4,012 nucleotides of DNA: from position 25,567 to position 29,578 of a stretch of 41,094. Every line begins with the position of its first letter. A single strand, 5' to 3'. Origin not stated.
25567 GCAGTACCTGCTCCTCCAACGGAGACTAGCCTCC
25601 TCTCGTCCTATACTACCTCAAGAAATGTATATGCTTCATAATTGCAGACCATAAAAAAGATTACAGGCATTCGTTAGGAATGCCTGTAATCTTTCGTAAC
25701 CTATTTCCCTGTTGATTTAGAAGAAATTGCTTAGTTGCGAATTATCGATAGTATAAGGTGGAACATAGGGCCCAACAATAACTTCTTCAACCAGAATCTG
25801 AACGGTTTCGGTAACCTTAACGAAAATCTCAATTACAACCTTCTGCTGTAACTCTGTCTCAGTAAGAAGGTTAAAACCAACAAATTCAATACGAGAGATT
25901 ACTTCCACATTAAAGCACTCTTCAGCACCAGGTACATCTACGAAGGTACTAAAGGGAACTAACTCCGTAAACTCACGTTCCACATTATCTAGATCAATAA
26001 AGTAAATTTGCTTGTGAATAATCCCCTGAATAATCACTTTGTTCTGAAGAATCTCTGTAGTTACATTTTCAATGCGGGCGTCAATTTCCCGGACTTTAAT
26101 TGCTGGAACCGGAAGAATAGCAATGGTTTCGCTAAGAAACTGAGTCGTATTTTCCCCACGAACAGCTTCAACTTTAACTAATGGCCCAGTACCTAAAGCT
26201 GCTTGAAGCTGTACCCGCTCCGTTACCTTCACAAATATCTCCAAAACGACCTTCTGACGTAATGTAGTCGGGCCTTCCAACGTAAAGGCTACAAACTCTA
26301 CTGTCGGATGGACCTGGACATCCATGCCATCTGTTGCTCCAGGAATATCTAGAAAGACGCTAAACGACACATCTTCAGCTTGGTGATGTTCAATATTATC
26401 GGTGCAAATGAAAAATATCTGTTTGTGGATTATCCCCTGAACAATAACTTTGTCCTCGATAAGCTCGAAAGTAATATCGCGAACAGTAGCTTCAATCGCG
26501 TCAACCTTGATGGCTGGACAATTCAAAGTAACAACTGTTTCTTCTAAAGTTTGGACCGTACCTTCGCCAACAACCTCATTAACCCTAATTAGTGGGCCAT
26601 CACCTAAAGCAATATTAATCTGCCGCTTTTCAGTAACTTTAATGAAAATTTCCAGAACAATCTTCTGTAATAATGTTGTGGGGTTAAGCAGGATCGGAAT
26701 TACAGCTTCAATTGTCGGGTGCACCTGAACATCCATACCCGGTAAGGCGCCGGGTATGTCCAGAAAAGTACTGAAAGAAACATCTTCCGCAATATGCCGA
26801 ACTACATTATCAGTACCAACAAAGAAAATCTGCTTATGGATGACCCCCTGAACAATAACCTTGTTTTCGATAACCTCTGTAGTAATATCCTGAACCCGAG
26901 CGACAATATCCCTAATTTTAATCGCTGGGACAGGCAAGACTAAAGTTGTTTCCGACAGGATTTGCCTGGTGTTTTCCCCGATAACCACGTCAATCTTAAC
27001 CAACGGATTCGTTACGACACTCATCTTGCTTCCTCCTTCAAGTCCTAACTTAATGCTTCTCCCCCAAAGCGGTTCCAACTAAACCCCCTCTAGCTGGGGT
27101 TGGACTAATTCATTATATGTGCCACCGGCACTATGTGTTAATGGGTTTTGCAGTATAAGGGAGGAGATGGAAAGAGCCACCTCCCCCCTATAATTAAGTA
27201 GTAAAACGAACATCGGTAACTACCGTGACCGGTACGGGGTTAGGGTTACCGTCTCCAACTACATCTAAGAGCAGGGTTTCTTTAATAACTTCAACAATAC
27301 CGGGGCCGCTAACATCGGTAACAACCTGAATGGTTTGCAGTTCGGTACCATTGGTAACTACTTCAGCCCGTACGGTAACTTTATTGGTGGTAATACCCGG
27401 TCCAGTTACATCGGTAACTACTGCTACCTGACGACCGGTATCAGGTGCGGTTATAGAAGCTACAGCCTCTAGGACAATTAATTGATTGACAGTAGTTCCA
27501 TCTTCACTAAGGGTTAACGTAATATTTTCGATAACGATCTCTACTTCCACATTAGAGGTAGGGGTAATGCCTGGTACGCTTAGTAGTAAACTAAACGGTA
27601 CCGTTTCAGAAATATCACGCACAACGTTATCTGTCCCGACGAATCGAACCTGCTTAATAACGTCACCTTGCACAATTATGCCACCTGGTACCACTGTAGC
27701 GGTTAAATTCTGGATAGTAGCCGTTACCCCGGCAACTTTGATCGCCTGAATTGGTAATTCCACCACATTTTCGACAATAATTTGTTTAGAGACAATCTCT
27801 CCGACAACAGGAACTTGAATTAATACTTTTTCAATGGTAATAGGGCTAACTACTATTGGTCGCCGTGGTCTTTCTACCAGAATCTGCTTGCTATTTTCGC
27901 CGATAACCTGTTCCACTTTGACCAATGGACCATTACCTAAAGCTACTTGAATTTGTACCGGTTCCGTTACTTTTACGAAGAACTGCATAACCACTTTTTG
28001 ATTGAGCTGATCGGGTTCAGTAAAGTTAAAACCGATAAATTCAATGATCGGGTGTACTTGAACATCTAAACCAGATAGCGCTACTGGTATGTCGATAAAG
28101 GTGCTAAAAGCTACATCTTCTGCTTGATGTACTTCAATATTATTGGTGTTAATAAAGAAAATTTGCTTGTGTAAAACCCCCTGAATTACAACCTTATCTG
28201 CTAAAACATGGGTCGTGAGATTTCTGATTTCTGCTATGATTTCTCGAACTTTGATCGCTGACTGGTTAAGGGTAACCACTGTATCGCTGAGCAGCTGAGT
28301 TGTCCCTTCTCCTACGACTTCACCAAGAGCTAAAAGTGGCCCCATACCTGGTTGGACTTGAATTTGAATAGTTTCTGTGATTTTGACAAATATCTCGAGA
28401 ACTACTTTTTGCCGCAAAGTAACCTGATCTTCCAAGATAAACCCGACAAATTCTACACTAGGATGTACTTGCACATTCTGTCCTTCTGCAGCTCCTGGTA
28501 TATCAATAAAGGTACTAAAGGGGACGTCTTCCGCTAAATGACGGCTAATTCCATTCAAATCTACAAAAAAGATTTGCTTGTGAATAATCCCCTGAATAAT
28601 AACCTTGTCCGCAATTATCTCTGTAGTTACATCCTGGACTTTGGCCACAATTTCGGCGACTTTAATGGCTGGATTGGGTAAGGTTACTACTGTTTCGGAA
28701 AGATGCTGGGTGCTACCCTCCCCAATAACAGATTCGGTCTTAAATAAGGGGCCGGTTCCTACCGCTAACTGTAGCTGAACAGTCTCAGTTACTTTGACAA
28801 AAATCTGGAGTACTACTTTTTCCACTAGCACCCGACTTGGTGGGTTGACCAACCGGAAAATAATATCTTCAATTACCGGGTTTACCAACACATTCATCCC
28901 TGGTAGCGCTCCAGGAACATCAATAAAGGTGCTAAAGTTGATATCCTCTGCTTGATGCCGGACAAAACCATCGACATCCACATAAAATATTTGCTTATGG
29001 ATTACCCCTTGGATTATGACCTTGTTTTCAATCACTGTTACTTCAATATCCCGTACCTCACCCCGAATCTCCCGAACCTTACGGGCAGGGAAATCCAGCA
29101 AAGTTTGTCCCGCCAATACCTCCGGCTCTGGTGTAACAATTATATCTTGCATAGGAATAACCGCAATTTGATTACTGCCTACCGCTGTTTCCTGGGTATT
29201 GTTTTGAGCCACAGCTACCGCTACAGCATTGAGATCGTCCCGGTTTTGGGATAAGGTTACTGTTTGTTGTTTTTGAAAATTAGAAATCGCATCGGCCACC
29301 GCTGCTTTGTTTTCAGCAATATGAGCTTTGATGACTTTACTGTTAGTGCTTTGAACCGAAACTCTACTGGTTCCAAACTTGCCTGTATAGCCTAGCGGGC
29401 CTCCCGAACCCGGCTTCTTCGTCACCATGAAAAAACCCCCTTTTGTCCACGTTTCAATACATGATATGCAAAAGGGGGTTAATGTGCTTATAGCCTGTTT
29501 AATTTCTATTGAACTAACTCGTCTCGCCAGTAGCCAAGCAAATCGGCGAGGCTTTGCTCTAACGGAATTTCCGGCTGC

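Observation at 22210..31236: Three adjacent multi-repeat (DUF3794/SipL-SPOCS-like) proteins interleaved with four sugar-modifying enzymes: candidate glycosylated spore-surface or other self-assembling structure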

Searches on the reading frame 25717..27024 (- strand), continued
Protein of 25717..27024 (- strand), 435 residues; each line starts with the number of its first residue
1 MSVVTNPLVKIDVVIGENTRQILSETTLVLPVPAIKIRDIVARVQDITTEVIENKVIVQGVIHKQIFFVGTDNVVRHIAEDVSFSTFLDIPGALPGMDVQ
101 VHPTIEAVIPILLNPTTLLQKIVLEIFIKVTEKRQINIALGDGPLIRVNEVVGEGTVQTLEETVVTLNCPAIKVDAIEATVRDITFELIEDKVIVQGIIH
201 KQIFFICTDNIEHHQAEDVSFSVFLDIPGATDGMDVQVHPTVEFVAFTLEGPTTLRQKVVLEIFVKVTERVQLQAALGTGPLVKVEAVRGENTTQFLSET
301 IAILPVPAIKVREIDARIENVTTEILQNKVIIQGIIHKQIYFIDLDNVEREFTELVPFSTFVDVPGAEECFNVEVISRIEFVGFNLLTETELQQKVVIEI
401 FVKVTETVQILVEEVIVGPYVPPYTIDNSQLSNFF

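Call 22: predict_structure(alignment_id=A1)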
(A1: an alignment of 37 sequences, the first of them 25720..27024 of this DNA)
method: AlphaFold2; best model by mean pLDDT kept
length: 435 residues; sequences in the alignment: 37
mean_pLDDT: 90.7   pTM: 0.66
mean pLDDT of the five models: 90.7, 90.7, 90.0, 89.2, 88.6
residues with pLDDT >= 90: 366; 70-90: 45; 50-70: 2; < 50: 22
segments of 3 or more residues with pLDDT < 50: 1-4, 418-435
pLDDT, mean of each block of 10 residues (from residue 1): 66 92 95 95 96 95 97 95 96 92 96 96 96 89 90 92 95 94 93 95 95 95 92 91 94 95 93 90 92 94 96 95 93 96 96 95 91 94 96 96 93 65 37 38
secondary structure, 60 per line:
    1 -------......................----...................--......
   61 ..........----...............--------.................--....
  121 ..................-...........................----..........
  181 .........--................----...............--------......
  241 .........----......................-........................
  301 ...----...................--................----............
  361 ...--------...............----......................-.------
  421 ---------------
elements in order: E8-29 E34-52 E55-70 E75-89 E98-114 E117-138 E140-166 E171-189 E192-207 E212-226 E235-249 E254-275 E277-303 E308-326 E329-344 E349-363 E372-386 E391-412

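Call 29: find_related_loci(query=A1, collection=genome_contigs, flank=10000)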
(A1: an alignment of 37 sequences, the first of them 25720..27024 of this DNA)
Query A1 (435 aa) in genome_contigs; peptide patterns used: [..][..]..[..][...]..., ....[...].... (x = any residue, [..] = any of these).
217 stretches matched a pattern; 154 encode a relative of the query (tblastn E <= 1e-3); the best 80 are kept; 71 distinct loci.
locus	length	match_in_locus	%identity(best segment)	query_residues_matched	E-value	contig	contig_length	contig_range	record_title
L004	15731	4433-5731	89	1-435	0e+0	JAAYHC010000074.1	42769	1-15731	MAG: Bacillota bacterium isolate AS09scLD_310 198227_AS09, whole genome shotgun sequence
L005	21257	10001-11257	91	1-435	0e+0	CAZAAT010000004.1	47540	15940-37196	MAG TPA_asm: uncultured Bacilli bacterium isolate binchicken_co173_424 genome assembly, contig: NODE_2537_length_47540_c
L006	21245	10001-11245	90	1-435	0e+0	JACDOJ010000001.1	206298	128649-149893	MAG: Bacillota bacterium isolate GB_MAG18_067 c_000000000047, whole genome shotgun sequence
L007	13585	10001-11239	62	6-420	2e-159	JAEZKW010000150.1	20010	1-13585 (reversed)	MAG: Bacillota bacterium isolate OH_CDB_50 k127_1930760, whole genome shotgun sequence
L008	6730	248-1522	60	6-431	2e-157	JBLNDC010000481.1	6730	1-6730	MAG: Bacteroidota bacterium isolate MAG109 PRJNA950955_bin18_renamed_480, whole genome shotgun sequence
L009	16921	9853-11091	61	6-420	2e-156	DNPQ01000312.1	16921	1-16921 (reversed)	MAG TPA_asm: Bacillota bacterium isolate UBA8347 contig_16498, whole genome shotgun sequence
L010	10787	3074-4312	61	6-420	3e-156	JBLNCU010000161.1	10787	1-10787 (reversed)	MAG: Bacillota bacterium isolate MAG117 PRJNA950955_bin25_renamed_160, whole genome shotgun sequence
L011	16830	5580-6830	60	6-424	7e-156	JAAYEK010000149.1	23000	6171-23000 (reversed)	MAG: Bacillota bacterium isolate AS06rmzACSIP_96 363847_AS06, whole genome shotgun sequence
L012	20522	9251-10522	59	6-430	2e-155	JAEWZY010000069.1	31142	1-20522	MAG: Bacillota bacterium isolate OH_SFB_226 k127_1106328, whole genome shotgun sequence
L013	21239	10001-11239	60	6-420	3e-155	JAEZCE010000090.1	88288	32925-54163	MAG: Bacillota bacterium isolate OH_CBrB_22 k127_1218773, whole genome shotgun sequence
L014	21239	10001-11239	60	6-420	1e-155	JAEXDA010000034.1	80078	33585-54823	MAG: Bacillota bacterium isolate OH_HBB_134 k127_1490186, whole genome shotgun sequence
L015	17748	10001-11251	60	6-424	7e-155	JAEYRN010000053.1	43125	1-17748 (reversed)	MAG: Bacillota bacterium isolate OH_CBB_61 k127_600069, whole genome shotgun sequence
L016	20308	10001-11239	60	5-420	2e-154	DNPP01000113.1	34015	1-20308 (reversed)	MAG TPA_asm: Bacillota bacterium isolate UBA8346 contig_27505, whole genome shotgun sequence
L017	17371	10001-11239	58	1-420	2e-152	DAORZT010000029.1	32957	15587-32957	MAG TPA_asm: Bacillota bacterium isolate AMR_MDS_1928 NODE_1109_length_32957_cov_10.119172, whole genome shotgun sequenc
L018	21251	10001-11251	58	6-424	6e-152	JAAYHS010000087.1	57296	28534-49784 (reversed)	MAG: Bacillota bacterium isolate AS09scLD_40 120081_AS09, whole genome shotgun sequence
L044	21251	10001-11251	57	5-424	1e-139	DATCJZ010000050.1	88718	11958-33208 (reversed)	MAG TPA_asm: Capillibacterium sp. isolate SMAG_U7083 k141_304599, whole genome shotgun sequence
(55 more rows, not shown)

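Call 32: fold_search(model_id=the predicted structure, library=pdb)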
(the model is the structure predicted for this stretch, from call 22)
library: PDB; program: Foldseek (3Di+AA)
matches with E <= 10: 552; with E <= 0.001: 0
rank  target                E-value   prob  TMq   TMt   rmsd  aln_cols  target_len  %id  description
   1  2x9m_C                4.8e-02  0.04  0.07  0.07  26.1       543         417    8  Hendra virus attachment glycoprotein (released 2010-04-21)
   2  2x9m_A                6.9e-02  0.04  0.07  0.07  26.1       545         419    8  Hendra virus attachment glycoprotein (released 2010-04-21)
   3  8s34_A                7.2e-02  0.06  0.10  0.07  30.1       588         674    8  Ferric-mycobactin receptor (FemA) in complex with aeruginic acid (released 2025-02-26)
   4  2x9m_B                7.2e-02  0.04  0.07  0.07  25.9       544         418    8  Hendra virus attachment glycoprotein (released 2010-04-21)
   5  5k8g                  7.5e-02  0.04  0.06  0.06  38.6       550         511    7  Crystal structure of a putative peptide-binding domain of MpAFP (released 2017-09-06)
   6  5wq9_A                7.9e-02  0.10  0.09  0.09  26.3       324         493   10  CryoEM structure of type II secretion system secretin GspD G453A mutant in Vibrio cholerae (released 2016-12-28)
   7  6vy6_A                8.6e-02  0.04  0.07  0.07  26.4       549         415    7  Crystal structure of Hendra receptor binding protein head domain in complex with human neutralizing antibody HENV-26 (released 2021-01-06)
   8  6x6q_A                1.2e-01  0.03  0.07  0.06  39.5       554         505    8  Peptide-bound structure of Marinomonas primoryensis peptide-binding domain (released 2021-09-01)
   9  8vf1_B                1.4e-01  0.03  0.06  0.07  26.6       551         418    8  Crystal Structure of the Hendra Virus Attachment G glycoprotein (HeV-G) (released 2025-03-19)
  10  9ex3_A                1.7e-01  0.04  0.10  0.08  30.6       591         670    9  Ferric-mycobactin receptor (FemA) in complex with dihydroaeruginoic acid (released 2025-02-26)
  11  4m4d_B                2.0e-01  0.08  0.10  0.09  25.1       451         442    5  Crystal structure of lipopolysaccharide binding protein (released 2013-10-30)
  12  7ty0_D                2.3e-01  0.03  0.07  0.06  27.7       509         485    8  Nipah Virus attachment (G) glycoprotein ectodomain in complex with nAH1.3 neutralizing antibody Fab fragment (local re (released 2022-03-09)
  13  4aip_B                2.4e-01  0.05  0.10  0.08  31.7       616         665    8  The FrpB iron transporter from Neisseria meningitidis (F3-3 variant) (released 2013-01-23)
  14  6w6m_A                2.5e-01  0.05  0.09  0.10  30.0       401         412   10  Single particle cryoEM structure of V. cholerae Type IV competence pilus secretin PilQ (released 2020-10-14)
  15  8jr3_E                2.6e-01  0.04  0.08  0.08  27.3       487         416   10  Crystal structure of Hendra Virus attachment(G) glycoprotein mutant S586N in complex with neutralizing antibody 14F8 (released 2024-06-19)
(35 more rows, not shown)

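Call 34: search_solved_structures(query=A1, max_evalue=1)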
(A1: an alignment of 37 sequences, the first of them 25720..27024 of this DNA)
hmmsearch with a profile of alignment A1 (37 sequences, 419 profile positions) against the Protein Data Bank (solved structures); distinct sequences matched with E-value up to 1: 2.
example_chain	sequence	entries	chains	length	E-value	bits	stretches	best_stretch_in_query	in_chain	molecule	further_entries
5fof_A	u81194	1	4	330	0.31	12.9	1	279-356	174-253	LEUCYL-TRNA SYNTHETASE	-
7y9n_A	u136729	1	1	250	0.4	12.5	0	253-321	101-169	Spike protein S2',5HB-H2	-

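Call 37: search_protein_families(library=pfam, proteins=[L044:1868-2887:+, L044:3254-4594:+, L044:4723-5109:+, L044:5285-5917:+, L044:6172-6639:+, L044:11371-13392:+, L044:14475-14792:+, L044:14851-15519:+, L044:15991-18174:+, L044:18171-19313:-], max_evalue=0.001)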
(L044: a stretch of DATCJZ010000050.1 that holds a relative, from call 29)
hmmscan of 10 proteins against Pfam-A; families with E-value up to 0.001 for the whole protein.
L044:1868-2887:+ (339 aa): 2 families
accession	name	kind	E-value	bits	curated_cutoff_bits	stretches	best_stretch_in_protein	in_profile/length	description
PF01715.23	IPPT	-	4.2e-89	298.8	23.6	1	60-303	1-243/243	IPP transferase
PF01745.22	IPT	-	2.6e-09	37.3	20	1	28-85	4-62/233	Isopentenyl transferase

L044:3254-4594:+ (446 aa): 1 family
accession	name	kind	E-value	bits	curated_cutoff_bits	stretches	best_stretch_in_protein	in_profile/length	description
PF06838.17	Met_gamma_lyase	-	1.5e-161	538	24.2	1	42-442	4-404/405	Methionine gamma-lyase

L044:4723-5109:+ (128 aa): 5 families
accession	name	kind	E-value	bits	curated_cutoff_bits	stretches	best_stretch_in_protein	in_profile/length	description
PF12773.13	DZR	-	1.1e-08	35.6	27.3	1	78-121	1-45/45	Double zinc ribbon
PF12172.15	zf-ChsH2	-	5.4e-05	23.3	23.2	0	77-96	13-32/37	ChsH2, rubredoxin-like zinc ribbon domain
PF24460.1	DUF7575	-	6.6e-05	22.6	28.5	1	76-95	4-23/28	Domain of unknown function (DUF7575)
PF17032.10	Zn_ribbon_15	-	6.8e-05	24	28.9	0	74-95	51-72/73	zinc-ribbon family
PF13240.11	Zn_Ribbon_1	-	0.00019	21.5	25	0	103-122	2-21/23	zinc-ribbon domain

L044:5285-5917:+ (210 aa): 4 families
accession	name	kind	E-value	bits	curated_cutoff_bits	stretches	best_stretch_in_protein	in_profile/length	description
PF02308.21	MgtC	-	1.3e-44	151.9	31.4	1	5-128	1-119/121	MgtC family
PF22629.2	ACT_AHAS_ss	-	1.1e-08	35.5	27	1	144-203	6-64/67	AHAS small subunit-like ACT domain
PF01842.31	ACT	-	3.8e-08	33.4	27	1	138-202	2-65/66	ACT domain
PF13291.12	ACT_4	-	2.1e-06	28.7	27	1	137-203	7-74/80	ACT domain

L044:6172-6639:+ (155 aa): 0 families

L044:11371-13392:+ (673 aa): 0 families

L044:14475-14792:+ (105 aa): 1 family
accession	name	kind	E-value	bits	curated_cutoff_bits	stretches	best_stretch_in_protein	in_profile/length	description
PF18910.5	DUF5665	-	6.7e-19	68.1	27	1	44-100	2-56/56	Domain of unknown function (DUF5665)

L044:14851-15519:+ (222 aa): 1 family
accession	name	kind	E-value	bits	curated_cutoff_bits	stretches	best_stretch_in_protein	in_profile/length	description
PF01258.23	zf-dskA_traR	-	1.2e-11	44.8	24.9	1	90-124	1-35/36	Prokaryotic dksA/traR C4-type zinc finger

L044:15991-18174:+ (727 aa): 4 families
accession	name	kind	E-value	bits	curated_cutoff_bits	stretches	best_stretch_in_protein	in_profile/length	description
PF14417.12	MEDS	-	3.9e-33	115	29.8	1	20-180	1-161/161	MEDS: MEthanogen/methylotroph, DcmR Sensory domain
PF02518.31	HATPase_c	-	1.1e-21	77.8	26.4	1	464-580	2-110/111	Histidine kinase-, DNA gyrase B-, and HSP90-like ATPase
PF00072.30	Response_reg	-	1.5e-18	67.4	30.2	1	602-718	1-111/111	Response regulator receiver domain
PF00512.31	HisKA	-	0.00016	22.1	26.9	1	360-423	3-65/66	His Kinase A (phospho-acceptor) domain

L044:18171-19313:- (380 aa): 4 families
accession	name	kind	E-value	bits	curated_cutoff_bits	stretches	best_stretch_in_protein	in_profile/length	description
PF04389.22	Peptidase_M28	-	7.6e-24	84.9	21.3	1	208-373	27-191/193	Peptidase family M28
PF05343.19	Peptidase_M42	-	5e-07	29.5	23.2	1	211-335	132-265/292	M42 glutamyl aminopeptidase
PF01546.33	Peptidase_M20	-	9.3e-07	29.4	24.6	1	207-372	29-201/206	Peptidase family M20/M25/M40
PF16254.10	DUF4910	-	0.00061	19.2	26.6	1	211-379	83-245/247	Domain of unknown function (DUF4910)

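Call 41: search_protein_families(library=ncbifam, proteins=[window:25717-27024:-], max_evalue=0.001)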
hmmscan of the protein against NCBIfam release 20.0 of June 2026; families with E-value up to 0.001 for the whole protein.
window:25717-27024:- (435 aa): 1 family
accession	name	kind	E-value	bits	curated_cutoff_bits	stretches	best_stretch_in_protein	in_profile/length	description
NF045794.1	CsxC_fam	subfamily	0.00029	20.9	135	1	10-93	1-99/203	CsxC family protein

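Call 71: fold_search(model_id=the predicted structure, library=viral)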
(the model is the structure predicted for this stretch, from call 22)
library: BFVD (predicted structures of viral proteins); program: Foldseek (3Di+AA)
matches with E <= 10: 664; with E <= 0.001: 1
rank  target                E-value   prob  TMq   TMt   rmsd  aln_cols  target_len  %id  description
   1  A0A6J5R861            5.7e-04  0.33  0.09  0.07  35.7       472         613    8  Autotransporter beta-domain containing protein [uncultured Caudovirales phage]
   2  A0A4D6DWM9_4          5.6e-03  0.13  0.09  0.04  41.4       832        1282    7  Uncharacterized protein [Edwardsiella phage pEt-SU]
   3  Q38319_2              7.3e-03  0.11  0.06  0.04  29.6       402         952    7  Receptor-binding protein of phage tail base-plate Siphoviridae head domain-containing protein [Lactococcus phage BK5-T]
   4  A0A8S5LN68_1          3.2e-02  0.04  0.06  0.03  35.3       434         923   10  Tail protein [Siphoviridae sp. ctsf32]
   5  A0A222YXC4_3          3.3e-02  0.08  0.09  0.04  32.2       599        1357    8  Baseplate wedge initiator [Synechococcus phage Bellamy]
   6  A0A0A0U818            3.6e-02  0.07  0.09  0.05  31.7       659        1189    6  (no name in the UniProt tables at hand)
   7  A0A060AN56            4.2e-02  0.03  0.06  0.05  52.5       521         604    8  Tail assembly protein [Enterococcus phage IME-EFm1]
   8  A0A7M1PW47            4.8e-02  0.07  0.10  0.08  31.9       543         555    8  (no name in the UniProt tables at hand)
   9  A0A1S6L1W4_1          5.0e-02  0.12  0.09  0.05  27.9       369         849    8  (no name in the UniProt tables at hand)
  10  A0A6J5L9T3            5.0e-02  0.04  0.07  0.06  51.6       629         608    7  Autotransporter beta-domain containing protein [uncultured Caudovirales phage]
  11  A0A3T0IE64            6.9e-02  0.08  0.11  0.08  28.4       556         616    8  (no name in the UniProt tables at hand)
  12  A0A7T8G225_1          7.9e-02  0.07  0.09  0.04  33.9       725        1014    8  Polyprotein [Soybean thrips iflavirus 5]
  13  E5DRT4                7.9e-02  0.04  0.07  0.04  32.4       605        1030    6  Gp9plus10 baseplate wedge tail fiber connector and baseplate wedge subunit and tail pin [Aeromonas phage 65]
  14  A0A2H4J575            8.3e-02  0.03  0.06  0.06  26.5       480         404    8  Uncharacterized protein [uncultured Caudovirales phage]
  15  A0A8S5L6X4            8.7e-02  0.07  0.07  0.10  23.9       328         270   11  Tail protein [Siphoviridae sp. ct45W1]
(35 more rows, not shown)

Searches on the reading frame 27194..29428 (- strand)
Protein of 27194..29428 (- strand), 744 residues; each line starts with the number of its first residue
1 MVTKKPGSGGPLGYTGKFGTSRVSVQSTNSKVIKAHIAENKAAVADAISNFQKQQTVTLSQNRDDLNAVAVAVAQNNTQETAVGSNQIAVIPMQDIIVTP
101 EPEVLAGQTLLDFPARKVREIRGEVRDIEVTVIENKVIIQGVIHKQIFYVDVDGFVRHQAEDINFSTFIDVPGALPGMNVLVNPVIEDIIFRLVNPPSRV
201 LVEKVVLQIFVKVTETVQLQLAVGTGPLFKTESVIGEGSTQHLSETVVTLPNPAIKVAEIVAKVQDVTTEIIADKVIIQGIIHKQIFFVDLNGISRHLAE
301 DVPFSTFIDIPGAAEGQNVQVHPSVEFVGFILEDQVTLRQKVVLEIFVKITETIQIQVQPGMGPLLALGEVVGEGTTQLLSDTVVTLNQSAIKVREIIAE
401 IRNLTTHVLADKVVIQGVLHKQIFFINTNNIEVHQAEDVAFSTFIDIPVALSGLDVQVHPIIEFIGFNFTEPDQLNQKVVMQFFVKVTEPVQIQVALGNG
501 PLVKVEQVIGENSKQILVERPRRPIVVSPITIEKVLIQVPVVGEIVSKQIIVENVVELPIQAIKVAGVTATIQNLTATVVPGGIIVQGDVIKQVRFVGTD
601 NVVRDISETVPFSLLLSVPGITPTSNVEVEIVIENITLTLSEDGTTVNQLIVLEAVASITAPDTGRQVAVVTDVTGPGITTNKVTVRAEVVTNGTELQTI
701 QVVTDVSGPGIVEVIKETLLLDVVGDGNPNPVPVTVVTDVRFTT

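Call 3: search_protein_families(library=pfam, proteins=[window:27194-29428:-], max_evalue=0.01)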
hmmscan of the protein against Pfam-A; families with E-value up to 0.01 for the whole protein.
window:27194-29428:- (744 aa): 1 family
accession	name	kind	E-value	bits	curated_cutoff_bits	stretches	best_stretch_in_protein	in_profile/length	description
PF12673.12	SipL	-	3e-49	165.6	23.6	4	116-193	3-77/78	SipL, SPOCS domain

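Call 41: search_protein_families(library=ncbifam, proteins=[window:27194-29428:-], max_evalue=0.001)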
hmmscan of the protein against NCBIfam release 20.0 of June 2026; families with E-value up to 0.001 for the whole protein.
window:27194-29428:- (744 aa): 0 families
